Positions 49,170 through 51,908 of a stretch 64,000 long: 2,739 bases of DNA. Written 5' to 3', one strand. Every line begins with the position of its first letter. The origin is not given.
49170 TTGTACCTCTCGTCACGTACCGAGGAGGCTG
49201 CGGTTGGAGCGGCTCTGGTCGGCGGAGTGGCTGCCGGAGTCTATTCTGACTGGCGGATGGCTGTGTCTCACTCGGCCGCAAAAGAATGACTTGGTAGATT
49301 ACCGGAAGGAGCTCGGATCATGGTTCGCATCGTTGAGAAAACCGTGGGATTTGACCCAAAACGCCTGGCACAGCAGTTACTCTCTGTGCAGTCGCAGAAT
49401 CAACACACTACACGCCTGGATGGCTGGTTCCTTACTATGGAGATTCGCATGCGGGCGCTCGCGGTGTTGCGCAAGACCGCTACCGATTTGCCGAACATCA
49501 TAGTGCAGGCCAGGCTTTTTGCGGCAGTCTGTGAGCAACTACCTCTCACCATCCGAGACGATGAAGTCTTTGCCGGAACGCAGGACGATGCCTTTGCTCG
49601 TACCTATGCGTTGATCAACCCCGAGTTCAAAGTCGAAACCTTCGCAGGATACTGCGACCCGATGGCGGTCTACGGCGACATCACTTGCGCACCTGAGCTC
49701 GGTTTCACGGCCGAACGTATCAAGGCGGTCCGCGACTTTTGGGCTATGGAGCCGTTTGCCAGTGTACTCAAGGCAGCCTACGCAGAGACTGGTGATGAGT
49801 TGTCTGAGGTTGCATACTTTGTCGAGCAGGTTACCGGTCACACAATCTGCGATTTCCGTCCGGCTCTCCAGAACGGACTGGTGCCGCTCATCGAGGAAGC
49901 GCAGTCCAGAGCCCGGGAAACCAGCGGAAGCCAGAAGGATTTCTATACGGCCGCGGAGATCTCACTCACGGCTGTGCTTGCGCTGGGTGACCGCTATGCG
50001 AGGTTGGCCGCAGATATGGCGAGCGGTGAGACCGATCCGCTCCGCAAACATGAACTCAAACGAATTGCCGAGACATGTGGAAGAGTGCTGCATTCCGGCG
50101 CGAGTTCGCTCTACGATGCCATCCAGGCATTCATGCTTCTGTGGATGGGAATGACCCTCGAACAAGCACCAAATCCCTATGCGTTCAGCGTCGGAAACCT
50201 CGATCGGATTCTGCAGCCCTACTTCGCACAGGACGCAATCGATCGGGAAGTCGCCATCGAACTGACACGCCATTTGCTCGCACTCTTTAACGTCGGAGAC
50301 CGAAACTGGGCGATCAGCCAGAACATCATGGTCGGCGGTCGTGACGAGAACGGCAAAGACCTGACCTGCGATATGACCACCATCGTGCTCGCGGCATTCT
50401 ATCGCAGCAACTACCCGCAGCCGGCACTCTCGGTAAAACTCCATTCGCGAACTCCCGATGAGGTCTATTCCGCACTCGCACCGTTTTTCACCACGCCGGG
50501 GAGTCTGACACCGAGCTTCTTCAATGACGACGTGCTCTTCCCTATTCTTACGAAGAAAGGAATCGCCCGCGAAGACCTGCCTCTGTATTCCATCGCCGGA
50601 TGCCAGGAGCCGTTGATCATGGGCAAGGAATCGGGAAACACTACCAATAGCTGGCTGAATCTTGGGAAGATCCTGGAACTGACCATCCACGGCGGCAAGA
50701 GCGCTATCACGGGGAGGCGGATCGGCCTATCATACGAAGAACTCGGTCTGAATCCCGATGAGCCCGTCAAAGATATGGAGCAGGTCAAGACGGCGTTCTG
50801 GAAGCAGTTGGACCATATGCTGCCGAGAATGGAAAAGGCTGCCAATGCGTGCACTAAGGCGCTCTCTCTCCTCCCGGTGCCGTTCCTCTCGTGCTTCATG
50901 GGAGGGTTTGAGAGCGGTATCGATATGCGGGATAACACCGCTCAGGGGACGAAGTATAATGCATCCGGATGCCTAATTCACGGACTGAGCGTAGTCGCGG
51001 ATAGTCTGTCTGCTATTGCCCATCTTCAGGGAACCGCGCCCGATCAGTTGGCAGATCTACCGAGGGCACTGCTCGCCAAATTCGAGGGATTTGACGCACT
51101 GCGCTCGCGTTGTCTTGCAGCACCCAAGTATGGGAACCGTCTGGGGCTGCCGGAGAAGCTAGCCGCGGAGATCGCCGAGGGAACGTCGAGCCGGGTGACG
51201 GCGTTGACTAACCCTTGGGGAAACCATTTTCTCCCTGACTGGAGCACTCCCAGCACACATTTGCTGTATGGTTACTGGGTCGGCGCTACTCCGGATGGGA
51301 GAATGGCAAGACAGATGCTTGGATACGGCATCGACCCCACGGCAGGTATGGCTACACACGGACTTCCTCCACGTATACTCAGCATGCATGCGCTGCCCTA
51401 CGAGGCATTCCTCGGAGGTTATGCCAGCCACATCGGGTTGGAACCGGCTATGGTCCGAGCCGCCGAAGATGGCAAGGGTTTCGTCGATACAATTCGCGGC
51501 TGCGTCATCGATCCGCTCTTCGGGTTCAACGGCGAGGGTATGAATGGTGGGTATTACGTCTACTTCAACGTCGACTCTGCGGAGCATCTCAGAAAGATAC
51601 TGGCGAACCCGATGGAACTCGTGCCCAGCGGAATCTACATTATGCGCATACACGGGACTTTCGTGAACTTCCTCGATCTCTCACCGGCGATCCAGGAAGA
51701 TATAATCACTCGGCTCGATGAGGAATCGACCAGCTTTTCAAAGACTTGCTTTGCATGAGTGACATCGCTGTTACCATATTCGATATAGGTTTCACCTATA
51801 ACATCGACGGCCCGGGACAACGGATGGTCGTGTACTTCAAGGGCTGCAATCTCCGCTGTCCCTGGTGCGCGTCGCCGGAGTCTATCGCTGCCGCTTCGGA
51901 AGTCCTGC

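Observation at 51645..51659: Non-canonical glycyl radical motif R-I-H-G-T-F in place of R-V-S-G-Y, and Cys loop G-C-Q-E-P in place of G-C-V-E-P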

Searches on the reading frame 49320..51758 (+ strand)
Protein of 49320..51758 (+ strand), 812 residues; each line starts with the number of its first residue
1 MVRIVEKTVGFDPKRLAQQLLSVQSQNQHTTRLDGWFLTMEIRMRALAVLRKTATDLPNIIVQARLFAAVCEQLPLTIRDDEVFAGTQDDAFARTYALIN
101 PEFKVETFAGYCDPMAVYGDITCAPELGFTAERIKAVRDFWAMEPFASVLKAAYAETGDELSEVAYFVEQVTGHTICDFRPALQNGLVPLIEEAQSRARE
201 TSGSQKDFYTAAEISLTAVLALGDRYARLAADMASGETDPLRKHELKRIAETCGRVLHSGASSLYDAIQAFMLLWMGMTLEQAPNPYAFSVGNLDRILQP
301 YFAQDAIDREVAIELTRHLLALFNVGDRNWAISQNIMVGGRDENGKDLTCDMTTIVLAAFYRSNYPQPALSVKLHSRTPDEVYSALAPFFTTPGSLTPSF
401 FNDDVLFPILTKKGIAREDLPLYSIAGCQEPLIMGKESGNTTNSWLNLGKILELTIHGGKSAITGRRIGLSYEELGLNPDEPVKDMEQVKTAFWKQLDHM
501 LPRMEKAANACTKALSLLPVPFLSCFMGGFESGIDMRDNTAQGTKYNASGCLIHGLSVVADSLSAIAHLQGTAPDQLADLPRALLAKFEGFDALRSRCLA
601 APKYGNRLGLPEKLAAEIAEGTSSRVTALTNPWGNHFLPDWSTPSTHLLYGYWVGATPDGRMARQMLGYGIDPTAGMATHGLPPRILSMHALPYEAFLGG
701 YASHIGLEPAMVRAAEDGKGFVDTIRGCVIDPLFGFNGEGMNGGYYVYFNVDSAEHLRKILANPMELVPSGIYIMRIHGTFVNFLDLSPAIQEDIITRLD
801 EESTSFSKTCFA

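Call 5: search_protein_families(library=pfam, proteins=[window:49320-51758:+])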
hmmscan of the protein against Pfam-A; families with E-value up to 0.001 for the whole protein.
window:49320-51758:+ (812 aa): 1 family
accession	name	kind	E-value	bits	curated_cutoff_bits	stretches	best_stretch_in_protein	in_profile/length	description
PF02901.20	PFL-like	-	2.2e-110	370.7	24.3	1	38-651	21-647/647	Pyruvate formate lyase-like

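Call 6: search_protein_families(library=ncbifam, proteins=[window:49320-51758:+])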
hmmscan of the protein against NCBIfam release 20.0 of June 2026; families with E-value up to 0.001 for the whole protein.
window:49320-51758:+ (812 aa): 9 families
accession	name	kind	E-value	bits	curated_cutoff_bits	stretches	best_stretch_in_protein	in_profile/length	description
TIGR01774.1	PFL2-3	subfamily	5e-81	273.1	678.2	1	50-800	31-783/786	formate C-acetyltransferase/glycerol dehydratase family glycyl radical enzyme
NF048009.1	SfplDhtHpfGKleb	equivalog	2.8e-56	191.1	1000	1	157-799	167-820/824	(2S)-3-sulfopropanediol dehydratase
NF007437.0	PRK09983.1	equivalog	5.1e-55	186.9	1109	1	58-799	38-761/765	formate C-acetyltransferase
NF043068.1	glycl_HYPD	equivalog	1e-52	179.3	1100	1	62-801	42-782/784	trans-4-hydroxy-L-proline dehydratase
NF048011.1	SfplDhtHpsGDes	equivalog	7.1e-52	176.7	1000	1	178-801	189-819/821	(2S)-3-sulfopropanediol dehydratase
TIGR04394.1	choline_CutC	equivalog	5.1e-50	170.8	1050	1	43-798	23-783/789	choline trimethylamine-lyase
NF033718.1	indole_decarb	equivalog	7.8e-35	120.3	1100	2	171-568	213-623/868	indoleacetate decarboxylase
NF033715.1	glycyl_HPDL_Lrg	equivalog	1.3e-20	72.9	1150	2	206-429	269-508/901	4-hydroxyphenylacetate decarboxylase large subunit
TIGR01255.1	pyr_form_ly_1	equivalog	7.4e-12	44.5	994.2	1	422-801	398-741/744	formate C-acetyltransferase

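Call 7: find_homologous_proteins(query=window:49320-51755:+, max_evalue=1e-10)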
Query window:49320-51755:+ (812 aa): 3453 proteins with E <= 1e-10 among 8000 candidates; the best 120 are listed.
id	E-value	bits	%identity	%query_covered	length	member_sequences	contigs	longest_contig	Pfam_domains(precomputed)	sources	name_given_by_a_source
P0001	0.0e+0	1874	100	100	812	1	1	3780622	PF02901.21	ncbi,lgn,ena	-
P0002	0.0e+0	1407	75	99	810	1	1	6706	PF02901.21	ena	-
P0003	0.0e+0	1298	70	99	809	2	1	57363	PF02901.21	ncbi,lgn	-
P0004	0.0e+0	1260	68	99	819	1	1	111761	PF02901.21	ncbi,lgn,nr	ncbi:MAG: pyruvate formate lyase family protein [Armatimonadota bacterium]|nr:pyruvate formate lyase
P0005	0.0e+0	1259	69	98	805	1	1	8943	PF02901.21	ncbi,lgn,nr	ncbi:MAG: pyruvate formate lyase family protein [Armatimonadota bacterium]|nr:pyruvate formate lyase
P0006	0.0e+0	1256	69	98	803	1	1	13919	PF02901.21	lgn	-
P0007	0.0e+0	1248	68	98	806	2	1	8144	PF02901.21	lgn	-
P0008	0.0e+0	1238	67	99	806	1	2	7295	PF02901.21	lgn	-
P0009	0.0e+0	1234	68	98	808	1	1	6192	PF02901.21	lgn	-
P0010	0.0e+0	1232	67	99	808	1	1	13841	PF02901.21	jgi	jgi:pyruvate-formate lyase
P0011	0.0e+0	1208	67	99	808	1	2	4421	PF02901.21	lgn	-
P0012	0.0e+0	1204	67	98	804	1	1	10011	PF02901.21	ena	-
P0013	0.0e+0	1203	67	98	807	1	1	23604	PF02901.21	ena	-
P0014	0.0e+0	1202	66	98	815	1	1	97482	PF02901.21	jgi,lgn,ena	-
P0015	0.0e+0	1199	65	98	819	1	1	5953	PF02901.21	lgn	-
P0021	0.0e+0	1167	65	97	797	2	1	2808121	PF02901.21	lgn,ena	-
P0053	5.5e-256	870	54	98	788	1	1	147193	PF02901.21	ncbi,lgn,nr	ncbi:MAG: hypothetical protein HZC28_11175 [Spirochaetes bacterium]|nr:hypothetical protein [Spiroch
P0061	9.7e-255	866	52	97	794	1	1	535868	PF02901.21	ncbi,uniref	ncbi:pyruvate formate lyase family protein [Sunxiuqinia sp. A32]|uniref:pyruvate formate lyase famil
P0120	2.9e-246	838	51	98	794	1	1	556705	PF02901.21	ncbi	ncbi:pyruvate formate lyase family protein [Oscillospiraceae bacterium PP1C4]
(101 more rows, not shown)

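Call 8: search_solved_structures(query=window:49320-51755:+, show_alignments=3)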
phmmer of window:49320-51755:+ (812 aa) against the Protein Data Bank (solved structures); distinct sequences matched with E-value up to 0.001: 35.
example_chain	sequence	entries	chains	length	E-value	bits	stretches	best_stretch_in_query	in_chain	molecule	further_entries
1r8w_A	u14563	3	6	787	8e-66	226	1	54-800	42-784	glycerol dehydratase | B12-independent glycerol dehydratase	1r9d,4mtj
9rco_A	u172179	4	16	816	7.7e-60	206.2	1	52-801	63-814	Glycyl radical protein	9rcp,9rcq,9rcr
5i2a_A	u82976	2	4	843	2e-51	178.4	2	52-593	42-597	Diol-dehydratase | Diol dehydratase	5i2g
6vxc_A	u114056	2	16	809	2.7e-50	174.6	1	165-801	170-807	Trans-4-hydroxy-L-proline dehydratase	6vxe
2f3o_A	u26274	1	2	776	1.3e-49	172.4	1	52-799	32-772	pyruvate formate-lyase 2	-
8yjo_A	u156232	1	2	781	2.8e-49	171.3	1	51-799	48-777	Probable dehydratase PflD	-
9f3w_A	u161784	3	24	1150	2.7e-47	164.7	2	45-799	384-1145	Choline trimethylamine-lyase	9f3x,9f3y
9ht9_A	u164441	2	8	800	1.3e-42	149.2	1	44-729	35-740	Choline trimethylamine-lyase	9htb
9r0v_A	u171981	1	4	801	1.3e-42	149.2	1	44-729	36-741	Choline trimethylamine-lyase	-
6vue_A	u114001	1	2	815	1.4e-42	149.1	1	45-729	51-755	Choline trimethylamine-lyase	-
5fau_A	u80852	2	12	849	1.7e-42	148.9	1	45-729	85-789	Choline trimethylamine-lyase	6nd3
5fay_A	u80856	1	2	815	1.8e-42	148.8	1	44-729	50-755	Choline trimethylamine-lyase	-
5fav_A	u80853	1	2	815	3.6e-42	147.8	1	45-729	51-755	Choline trimethylamine-lyase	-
7vua_A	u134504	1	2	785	3.8e-42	147.7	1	129-799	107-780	HplG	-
5faw_A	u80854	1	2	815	6.2e-42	147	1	45-729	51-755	Choline trimethylamine-lyase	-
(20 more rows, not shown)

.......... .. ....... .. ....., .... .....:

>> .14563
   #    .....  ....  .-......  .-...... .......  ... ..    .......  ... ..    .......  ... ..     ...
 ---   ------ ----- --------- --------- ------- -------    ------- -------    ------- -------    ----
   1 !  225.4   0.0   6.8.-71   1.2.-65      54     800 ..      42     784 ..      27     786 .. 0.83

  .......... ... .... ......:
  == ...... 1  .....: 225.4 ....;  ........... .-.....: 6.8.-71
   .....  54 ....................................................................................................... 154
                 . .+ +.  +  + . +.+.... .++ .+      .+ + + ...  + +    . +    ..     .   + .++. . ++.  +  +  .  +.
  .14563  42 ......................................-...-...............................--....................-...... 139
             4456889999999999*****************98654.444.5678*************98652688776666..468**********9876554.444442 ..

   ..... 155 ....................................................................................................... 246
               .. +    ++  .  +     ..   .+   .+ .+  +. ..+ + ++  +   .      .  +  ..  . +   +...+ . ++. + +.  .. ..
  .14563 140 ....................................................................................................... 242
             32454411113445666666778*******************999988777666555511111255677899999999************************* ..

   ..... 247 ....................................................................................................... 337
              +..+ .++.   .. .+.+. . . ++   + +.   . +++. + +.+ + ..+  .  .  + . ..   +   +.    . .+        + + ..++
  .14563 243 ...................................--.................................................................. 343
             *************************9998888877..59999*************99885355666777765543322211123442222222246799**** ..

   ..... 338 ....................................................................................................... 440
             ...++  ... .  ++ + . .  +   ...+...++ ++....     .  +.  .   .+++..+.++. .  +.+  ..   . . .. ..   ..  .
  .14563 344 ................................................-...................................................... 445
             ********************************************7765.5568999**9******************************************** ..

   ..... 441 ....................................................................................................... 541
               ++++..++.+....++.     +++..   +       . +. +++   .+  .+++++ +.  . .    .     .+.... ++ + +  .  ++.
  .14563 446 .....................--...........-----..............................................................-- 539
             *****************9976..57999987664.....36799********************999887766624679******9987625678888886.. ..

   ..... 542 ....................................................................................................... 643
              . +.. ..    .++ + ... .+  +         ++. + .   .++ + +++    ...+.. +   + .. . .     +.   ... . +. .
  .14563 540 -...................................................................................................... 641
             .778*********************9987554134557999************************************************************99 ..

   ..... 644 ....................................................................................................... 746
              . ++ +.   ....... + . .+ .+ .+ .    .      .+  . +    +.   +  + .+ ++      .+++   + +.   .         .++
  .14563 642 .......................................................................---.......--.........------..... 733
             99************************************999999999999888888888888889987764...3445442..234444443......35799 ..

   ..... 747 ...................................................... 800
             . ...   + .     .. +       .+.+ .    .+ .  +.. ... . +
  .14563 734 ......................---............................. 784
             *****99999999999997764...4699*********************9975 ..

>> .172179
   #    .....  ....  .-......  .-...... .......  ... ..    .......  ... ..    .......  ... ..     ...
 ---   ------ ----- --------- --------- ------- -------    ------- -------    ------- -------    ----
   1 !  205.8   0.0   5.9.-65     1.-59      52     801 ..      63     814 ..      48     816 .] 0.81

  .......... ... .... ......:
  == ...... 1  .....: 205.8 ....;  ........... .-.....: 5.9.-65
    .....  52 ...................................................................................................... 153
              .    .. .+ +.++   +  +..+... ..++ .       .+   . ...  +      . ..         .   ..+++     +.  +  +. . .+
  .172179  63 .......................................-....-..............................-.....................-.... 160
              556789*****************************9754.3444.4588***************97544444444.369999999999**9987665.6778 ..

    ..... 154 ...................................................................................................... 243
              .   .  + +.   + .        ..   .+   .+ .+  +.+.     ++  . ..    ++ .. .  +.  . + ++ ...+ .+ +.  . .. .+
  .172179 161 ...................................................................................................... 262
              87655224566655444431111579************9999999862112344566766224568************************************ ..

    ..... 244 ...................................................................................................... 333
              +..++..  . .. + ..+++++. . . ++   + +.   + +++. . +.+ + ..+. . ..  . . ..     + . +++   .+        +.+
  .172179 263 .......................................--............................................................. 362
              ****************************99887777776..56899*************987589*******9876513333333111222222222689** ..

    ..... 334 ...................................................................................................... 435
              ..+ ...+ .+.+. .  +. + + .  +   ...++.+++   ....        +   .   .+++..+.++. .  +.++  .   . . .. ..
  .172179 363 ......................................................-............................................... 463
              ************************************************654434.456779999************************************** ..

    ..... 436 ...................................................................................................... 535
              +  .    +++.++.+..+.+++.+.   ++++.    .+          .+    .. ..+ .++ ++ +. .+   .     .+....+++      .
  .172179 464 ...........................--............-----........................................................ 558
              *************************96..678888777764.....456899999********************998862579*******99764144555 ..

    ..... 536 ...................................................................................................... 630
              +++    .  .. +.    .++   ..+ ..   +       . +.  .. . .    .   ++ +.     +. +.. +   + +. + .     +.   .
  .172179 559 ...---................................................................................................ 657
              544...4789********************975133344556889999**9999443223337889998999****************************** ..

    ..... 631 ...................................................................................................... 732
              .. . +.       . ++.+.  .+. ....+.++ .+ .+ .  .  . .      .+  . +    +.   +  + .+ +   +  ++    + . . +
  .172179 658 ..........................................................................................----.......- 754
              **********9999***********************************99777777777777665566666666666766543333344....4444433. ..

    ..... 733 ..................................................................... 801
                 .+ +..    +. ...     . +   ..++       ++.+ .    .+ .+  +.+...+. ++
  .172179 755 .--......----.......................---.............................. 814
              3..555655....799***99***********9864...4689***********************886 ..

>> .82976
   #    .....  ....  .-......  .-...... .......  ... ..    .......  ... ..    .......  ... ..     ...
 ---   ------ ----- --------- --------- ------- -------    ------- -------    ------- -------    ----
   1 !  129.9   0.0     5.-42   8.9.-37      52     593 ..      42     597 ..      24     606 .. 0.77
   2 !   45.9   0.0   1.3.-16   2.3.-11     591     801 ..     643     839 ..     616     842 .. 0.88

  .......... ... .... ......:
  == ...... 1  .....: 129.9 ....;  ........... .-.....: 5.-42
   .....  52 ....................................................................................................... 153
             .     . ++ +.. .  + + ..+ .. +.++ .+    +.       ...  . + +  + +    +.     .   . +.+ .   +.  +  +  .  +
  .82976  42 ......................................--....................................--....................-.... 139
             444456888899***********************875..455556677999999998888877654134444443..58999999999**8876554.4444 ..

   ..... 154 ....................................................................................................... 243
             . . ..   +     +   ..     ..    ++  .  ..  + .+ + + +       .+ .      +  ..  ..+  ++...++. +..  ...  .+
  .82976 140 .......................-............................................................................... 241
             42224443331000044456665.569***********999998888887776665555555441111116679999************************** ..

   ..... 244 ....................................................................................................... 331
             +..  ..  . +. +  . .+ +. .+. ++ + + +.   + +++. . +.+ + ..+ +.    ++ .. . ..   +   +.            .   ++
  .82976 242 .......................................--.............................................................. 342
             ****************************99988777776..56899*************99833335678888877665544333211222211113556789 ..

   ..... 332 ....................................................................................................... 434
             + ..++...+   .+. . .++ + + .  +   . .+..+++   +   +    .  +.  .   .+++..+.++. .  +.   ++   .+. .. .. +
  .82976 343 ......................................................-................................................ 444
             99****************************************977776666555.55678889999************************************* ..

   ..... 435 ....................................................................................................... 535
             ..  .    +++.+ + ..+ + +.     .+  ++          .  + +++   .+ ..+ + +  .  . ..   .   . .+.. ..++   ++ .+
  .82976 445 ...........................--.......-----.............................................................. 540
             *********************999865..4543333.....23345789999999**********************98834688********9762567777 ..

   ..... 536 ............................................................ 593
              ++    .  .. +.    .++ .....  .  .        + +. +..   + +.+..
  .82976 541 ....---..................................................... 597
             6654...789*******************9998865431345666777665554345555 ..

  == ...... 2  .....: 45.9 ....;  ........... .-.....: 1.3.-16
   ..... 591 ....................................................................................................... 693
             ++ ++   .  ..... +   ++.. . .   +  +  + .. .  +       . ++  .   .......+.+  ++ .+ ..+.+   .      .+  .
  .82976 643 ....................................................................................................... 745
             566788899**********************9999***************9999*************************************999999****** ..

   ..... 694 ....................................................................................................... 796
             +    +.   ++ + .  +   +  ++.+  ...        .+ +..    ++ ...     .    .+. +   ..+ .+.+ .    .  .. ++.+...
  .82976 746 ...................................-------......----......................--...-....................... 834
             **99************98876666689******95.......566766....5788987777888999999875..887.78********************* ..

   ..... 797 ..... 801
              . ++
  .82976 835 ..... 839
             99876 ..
